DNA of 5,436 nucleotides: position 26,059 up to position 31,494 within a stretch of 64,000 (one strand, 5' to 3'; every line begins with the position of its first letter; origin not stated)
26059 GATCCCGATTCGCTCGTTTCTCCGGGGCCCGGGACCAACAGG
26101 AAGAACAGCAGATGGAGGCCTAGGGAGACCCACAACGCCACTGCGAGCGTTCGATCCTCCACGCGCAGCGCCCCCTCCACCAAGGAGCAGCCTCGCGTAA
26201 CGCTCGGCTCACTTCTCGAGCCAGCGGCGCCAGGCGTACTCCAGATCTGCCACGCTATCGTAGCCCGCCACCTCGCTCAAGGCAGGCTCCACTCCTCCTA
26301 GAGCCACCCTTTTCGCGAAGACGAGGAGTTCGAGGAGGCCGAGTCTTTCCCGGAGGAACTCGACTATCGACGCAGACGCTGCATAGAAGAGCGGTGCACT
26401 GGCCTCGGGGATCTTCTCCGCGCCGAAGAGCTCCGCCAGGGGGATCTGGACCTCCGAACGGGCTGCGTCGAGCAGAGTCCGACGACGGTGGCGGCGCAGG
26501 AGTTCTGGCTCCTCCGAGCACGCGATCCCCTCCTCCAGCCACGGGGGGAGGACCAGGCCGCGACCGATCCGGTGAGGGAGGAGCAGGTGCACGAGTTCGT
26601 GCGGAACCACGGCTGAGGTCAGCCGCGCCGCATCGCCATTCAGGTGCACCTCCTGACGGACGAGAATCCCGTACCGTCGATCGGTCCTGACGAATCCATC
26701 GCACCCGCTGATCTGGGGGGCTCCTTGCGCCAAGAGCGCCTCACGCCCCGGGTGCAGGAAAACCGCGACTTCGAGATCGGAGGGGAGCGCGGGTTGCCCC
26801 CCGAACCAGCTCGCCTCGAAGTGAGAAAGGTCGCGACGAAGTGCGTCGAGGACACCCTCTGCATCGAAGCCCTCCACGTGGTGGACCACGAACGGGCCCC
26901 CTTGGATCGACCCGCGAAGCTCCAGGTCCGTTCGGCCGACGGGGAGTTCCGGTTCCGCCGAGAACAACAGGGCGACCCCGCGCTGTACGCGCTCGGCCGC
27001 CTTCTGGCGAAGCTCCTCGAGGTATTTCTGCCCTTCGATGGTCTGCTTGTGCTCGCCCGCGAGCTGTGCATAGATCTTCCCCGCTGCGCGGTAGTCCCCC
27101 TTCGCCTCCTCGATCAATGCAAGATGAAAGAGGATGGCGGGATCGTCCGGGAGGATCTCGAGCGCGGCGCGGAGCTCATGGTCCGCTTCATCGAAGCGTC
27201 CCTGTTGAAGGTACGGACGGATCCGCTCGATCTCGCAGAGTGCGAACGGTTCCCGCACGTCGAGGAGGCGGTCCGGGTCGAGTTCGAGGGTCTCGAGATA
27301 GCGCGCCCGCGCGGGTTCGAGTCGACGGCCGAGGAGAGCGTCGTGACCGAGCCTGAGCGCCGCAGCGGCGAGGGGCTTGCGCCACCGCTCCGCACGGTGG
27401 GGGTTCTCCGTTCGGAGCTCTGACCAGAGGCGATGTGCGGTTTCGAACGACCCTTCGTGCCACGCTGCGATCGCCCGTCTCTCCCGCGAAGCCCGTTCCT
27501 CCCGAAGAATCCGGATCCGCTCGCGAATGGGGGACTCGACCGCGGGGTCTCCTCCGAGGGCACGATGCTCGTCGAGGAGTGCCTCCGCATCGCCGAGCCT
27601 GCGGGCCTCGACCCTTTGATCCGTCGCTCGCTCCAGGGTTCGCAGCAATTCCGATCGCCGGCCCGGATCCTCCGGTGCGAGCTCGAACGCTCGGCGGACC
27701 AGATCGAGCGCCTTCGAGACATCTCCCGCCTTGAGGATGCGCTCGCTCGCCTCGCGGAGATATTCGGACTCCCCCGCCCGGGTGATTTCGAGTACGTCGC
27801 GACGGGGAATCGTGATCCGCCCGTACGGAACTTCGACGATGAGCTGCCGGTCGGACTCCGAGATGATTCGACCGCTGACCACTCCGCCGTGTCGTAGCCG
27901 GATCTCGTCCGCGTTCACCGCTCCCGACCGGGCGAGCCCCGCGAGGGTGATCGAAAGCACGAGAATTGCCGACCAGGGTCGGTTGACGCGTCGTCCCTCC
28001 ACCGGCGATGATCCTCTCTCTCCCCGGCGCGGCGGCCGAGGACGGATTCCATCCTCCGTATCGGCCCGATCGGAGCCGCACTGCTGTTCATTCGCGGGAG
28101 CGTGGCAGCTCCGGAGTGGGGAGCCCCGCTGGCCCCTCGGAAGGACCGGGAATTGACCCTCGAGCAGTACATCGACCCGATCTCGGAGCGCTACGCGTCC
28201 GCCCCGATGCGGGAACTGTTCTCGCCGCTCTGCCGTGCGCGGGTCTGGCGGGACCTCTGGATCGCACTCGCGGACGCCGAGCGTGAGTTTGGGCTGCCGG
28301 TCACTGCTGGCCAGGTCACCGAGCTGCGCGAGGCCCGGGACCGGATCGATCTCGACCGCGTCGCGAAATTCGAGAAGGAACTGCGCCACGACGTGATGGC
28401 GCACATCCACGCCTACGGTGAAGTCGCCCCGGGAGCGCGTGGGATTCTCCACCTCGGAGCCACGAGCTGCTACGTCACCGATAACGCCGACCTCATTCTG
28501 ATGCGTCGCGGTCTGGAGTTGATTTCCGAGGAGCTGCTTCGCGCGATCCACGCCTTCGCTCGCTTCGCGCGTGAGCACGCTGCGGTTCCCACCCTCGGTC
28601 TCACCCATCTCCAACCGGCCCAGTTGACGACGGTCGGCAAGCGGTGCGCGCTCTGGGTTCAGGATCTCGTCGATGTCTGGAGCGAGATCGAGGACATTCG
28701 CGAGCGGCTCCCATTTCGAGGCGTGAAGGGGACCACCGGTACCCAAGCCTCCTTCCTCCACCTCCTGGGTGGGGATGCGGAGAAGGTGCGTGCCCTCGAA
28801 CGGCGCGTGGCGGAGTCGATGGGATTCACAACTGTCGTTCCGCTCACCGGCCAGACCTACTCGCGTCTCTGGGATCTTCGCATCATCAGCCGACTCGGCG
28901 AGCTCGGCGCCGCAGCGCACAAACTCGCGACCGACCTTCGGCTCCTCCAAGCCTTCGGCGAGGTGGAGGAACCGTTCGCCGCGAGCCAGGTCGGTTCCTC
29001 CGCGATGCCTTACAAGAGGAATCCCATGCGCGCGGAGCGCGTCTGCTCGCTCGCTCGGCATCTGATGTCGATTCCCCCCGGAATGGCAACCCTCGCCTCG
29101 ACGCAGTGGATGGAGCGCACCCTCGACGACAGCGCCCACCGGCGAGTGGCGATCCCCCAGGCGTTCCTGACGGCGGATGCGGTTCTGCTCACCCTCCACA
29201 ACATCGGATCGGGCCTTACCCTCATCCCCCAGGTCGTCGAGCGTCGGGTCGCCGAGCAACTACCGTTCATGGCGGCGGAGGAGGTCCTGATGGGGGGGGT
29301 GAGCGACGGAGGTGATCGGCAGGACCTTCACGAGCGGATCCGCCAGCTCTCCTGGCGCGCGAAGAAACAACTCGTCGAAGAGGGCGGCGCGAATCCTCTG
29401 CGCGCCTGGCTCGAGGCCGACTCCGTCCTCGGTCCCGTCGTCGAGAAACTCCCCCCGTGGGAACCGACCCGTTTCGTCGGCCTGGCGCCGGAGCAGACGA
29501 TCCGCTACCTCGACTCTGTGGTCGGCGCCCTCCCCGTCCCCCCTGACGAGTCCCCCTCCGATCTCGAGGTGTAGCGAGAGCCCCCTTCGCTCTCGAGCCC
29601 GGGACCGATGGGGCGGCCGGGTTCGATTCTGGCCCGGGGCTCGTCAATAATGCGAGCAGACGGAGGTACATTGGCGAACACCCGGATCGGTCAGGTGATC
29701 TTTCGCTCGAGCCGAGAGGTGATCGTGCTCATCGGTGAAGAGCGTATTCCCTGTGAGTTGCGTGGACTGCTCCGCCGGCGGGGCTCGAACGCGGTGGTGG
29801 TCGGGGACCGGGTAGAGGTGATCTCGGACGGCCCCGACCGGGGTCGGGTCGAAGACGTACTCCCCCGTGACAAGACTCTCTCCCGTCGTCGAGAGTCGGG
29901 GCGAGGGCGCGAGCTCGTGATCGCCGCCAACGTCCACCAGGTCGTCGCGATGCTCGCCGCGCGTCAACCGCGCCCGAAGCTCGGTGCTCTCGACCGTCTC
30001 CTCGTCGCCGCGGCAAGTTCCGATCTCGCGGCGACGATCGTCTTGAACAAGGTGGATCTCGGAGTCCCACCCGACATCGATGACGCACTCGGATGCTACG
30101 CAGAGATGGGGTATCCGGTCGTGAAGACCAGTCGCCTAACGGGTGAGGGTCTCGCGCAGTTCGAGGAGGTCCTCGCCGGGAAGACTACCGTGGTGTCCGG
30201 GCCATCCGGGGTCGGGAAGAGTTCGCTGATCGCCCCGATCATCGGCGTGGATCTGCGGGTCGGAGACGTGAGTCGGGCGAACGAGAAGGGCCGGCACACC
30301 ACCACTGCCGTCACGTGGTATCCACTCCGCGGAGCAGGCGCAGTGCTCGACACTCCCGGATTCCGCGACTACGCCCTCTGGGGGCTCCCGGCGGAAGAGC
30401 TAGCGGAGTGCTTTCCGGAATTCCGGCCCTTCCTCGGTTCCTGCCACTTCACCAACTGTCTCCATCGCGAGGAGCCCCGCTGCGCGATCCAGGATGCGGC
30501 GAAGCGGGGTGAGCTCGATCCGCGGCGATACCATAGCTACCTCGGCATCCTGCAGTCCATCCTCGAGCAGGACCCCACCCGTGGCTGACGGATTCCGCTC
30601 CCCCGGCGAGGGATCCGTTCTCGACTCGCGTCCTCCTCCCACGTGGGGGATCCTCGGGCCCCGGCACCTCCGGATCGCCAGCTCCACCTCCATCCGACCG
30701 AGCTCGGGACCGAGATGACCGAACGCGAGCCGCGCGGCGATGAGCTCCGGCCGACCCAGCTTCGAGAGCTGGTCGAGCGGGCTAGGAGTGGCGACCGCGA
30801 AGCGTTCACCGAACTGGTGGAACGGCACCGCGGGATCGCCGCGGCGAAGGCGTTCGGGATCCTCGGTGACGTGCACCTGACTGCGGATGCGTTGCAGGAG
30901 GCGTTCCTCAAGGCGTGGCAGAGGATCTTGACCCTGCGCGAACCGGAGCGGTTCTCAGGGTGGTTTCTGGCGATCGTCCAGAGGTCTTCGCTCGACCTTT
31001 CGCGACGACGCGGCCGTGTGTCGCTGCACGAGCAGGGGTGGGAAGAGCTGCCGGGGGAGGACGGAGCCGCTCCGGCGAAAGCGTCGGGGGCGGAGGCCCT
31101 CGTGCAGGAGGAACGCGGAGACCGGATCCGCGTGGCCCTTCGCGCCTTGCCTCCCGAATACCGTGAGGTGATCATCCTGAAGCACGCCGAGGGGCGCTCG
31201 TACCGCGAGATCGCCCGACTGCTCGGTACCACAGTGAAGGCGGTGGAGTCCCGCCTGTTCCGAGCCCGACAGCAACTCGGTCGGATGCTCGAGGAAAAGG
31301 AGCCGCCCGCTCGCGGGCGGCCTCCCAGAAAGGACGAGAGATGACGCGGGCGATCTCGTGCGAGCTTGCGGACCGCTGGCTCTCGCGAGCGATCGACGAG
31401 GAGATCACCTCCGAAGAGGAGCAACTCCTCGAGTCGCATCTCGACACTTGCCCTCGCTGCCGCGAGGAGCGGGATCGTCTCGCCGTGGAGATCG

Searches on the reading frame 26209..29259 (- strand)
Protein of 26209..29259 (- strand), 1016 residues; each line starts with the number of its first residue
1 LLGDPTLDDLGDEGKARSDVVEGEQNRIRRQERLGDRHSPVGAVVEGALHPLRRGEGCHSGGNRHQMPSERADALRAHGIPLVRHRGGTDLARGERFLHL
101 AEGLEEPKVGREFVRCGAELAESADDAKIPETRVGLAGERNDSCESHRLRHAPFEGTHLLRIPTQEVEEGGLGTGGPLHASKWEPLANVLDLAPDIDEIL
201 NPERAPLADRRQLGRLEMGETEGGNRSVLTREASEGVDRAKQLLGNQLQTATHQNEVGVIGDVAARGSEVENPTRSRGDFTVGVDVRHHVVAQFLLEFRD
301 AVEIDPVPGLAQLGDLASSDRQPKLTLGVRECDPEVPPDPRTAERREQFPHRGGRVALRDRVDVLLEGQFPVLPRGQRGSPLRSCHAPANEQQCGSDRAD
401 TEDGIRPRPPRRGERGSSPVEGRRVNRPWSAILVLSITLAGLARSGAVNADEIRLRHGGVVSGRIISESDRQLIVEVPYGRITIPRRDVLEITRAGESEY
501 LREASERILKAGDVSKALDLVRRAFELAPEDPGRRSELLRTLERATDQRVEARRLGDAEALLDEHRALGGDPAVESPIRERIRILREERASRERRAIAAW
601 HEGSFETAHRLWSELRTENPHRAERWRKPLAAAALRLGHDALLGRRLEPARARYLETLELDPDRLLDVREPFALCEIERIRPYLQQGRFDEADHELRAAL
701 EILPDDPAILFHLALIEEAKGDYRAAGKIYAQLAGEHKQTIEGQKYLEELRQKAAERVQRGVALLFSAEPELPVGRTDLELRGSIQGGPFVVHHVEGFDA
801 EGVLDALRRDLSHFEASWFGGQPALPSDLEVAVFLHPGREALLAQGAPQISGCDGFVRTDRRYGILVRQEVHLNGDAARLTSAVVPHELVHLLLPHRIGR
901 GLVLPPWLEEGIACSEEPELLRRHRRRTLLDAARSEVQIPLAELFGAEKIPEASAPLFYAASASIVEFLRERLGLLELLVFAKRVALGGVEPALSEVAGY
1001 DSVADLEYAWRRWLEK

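Call 18: search_protein_families(library=pfam, proteins=[window:26209-29259:-], max_evalue=0.001)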
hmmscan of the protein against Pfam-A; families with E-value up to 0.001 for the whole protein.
window:26209-29259:- (1016 aa): 6 families
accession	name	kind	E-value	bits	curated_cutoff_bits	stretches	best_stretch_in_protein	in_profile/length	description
PF14559.12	TPR_19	-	4.8e-07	30.4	25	1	684-742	2-60/68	Tetratricopeptide repeat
PF13428.12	TPR_14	-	3.7e-06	27.5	23.5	0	683-715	11-43/44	Tetratricopeptide repeat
PF07719.23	TPR_2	-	4.3e-06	26.9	27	0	683-706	11-34/34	Tetratricopeptide repeat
PF13485.12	Peptidase_MA_2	-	6.4e-06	26.5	32.4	1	884-1015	69-200/201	Peptidase MA superfamily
PF13414.12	TPR_11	-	8.4e-06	25.8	26.8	1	683-716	4-37/42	TPR repeat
PF13432.12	TPR_16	-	2.5e-05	25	32.7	1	683-734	7-58/65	Tetratricopeptide repeat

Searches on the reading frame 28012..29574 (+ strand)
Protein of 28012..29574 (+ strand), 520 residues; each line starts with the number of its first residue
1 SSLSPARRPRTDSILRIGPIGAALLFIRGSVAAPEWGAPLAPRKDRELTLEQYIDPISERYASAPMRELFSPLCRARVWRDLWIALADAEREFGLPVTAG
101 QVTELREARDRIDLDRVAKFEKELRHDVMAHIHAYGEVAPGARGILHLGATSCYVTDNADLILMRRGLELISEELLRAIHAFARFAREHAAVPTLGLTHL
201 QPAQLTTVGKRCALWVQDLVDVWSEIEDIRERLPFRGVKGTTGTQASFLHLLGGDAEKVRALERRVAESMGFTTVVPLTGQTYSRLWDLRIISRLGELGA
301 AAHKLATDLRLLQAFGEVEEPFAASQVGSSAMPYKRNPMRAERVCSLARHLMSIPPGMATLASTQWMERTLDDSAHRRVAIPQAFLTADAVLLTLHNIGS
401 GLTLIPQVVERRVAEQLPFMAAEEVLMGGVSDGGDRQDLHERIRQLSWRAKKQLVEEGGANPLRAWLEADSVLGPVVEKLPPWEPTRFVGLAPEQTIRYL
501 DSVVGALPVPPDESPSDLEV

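Call 18: search_protein_families(library=pfam, proteins=[window:28012-29574:+], max_evalue=0.001)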
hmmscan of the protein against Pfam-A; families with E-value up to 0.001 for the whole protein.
window:28012-29574:+ (520 aa): 2 families
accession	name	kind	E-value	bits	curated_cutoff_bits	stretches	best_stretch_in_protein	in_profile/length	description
PF00206.25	Lyase_1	-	7.9e-22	78.5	27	1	141-349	100-308/312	Lyase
PF10397.14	ADSL_C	-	4.2e-08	33.9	32.7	1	418-496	1-76/79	Adenylosuccinate lyase C-terminus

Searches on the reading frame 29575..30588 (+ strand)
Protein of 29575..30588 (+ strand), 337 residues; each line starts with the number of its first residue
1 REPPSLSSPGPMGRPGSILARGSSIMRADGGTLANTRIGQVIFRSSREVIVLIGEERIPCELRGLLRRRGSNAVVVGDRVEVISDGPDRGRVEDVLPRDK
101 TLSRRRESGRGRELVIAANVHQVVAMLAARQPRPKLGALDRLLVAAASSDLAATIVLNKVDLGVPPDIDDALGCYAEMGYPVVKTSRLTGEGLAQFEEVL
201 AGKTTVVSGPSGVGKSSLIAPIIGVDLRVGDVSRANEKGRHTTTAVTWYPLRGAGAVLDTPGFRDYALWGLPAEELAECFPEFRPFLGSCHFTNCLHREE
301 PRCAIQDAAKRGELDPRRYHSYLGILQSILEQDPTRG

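Call 18: search_protein_families(library=pfam, proteins=[window:29575-30588:+], max_evalue=0.001)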
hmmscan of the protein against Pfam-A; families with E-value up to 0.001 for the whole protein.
window:29575-30588:+ (337 aa): 2 families
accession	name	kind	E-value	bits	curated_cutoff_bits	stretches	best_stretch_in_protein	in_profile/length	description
PF03193.22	RsgA_GTPase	-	7.3e-45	153.3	30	1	95-269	1-174/174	RsgA GTPase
PF16745.11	RsgA_N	-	0.00028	21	27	1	55-90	18-52/54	RsgA N-terminal domain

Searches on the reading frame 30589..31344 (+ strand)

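Call 18: search_protein_families(library=pfam, proteins=[window:30589-31344:+], max_evalue=0.001)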
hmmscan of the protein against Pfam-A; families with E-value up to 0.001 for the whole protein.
window:30589-31344:+ (251 aa): 4 families
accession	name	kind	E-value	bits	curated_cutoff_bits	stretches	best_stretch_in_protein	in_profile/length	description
PF08281.18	Sigma70_r4_2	-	3.1e-19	68.8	25.7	1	179-230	3-54/54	Sigma-70, region 4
PF04542.20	Sigma70_r2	-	1.6e-10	41.1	24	1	76-143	1-70/71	Sigma-70 region 2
PF04545.22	Sigma70_r4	-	9e-08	32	24.1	1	183-230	1-48/50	Sigma-70, region 4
PF13518.12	HTH_28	-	0.00016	22.1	25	1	192-225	2-34/52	Helix-turn-helix domain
